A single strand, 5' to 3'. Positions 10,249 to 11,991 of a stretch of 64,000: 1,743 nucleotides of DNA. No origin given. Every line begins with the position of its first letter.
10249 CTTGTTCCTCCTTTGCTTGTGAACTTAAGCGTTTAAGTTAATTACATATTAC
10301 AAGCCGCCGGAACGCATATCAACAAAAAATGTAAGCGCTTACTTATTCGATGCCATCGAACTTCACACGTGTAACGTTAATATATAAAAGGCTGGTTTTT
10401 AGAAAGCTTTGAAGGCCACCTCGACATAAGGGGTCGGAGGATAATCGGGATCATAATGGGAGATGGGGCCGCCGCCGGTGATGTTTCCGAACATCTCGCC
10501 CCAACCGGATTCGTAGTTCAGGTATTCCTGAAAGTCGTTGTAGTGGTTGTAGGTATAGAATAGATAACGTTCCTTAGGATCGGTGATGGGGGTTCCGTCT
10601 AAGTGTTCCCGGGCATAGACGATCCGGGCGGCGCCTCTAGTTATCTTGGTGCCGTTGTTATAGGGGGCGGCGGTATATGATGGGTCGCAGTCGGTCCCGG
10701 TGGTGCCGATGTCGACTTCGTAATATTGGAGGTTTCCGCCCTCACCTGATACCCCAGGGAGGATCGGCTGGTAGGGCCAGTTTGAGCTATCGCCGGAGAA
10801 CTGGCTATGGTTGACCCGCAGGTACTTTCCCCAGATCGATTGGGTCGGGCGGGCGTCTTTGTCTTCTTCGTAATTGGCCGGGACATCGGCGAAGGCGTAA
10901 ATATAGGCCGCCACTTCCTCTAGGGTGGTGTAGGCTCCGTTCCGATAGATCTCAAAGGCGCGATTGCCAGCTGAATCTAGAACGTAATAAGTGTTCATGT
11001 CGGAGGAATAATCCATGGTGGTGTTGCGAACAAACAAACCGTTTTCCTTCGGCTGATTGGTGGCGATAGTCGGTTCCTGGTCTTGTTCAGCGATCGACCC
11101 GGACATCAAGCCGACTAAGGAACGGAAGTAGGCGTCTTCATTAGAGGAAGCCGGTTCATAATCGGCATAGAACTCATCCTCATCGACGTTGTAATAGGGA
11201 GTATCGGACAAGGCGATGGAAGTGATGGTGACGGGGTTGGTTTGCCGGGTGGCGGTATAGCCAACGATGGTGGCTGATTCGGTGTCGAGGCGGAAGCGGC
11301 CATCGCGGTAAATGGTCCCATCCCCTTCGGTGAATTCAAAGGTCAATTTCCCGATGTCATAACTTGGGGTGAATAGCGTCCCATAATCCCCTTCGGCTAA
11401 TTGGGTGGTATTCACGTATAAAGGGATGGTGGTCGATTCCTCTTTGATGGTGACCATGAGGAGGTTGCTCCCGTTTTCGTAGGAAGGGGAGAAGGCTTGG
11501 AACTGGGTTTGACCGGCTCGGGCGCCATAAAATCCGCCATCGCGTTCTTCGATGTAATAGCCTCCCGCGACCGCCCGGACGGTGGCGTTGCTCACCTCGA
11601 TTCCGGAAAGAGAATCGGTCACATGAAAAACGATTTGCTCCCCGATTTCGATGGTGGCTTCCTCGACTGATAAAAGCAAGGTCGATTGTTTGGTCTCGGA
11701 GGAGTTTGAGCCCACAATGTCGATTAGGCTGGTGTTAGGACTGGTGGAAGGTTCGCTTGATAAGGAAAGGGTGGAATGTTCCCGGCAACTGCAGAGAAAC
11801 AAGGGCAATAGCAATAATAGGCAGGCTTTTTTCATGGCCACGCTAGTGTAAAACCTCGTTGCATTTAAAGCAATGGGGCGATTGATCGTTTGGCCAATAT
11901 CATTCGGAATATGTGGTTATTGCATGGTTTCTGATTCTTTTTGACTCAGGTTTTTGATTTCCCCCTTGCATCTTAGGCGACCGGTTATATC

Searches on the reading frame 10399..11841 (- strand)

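Call 6: search_protein_families(library=pfam, proteins=[window:10399-11841:-])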
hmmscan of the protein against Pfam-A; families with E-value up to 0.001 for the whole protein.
window:10399-11841:- (480 aa): 0 families

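Call 84: search_protein_families(library=pfam, proteins=[window:10399-11841:-], max_evalue=1)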
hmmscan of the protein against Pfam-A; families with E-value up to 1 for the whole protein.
window:10399-11841:- (480 aa): 2 families
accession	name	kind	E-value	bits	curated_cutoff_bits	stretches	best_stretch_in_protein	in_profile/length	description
PF24612.2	Ig_TgrO1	-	0.009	16.6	27.9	1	117-175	4-64/81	TgrO1-like, immunoglobulin-like domain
PF00545.25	Ribonuclease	-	0.016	16.1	24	1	369-439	52-96/98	ribonuclease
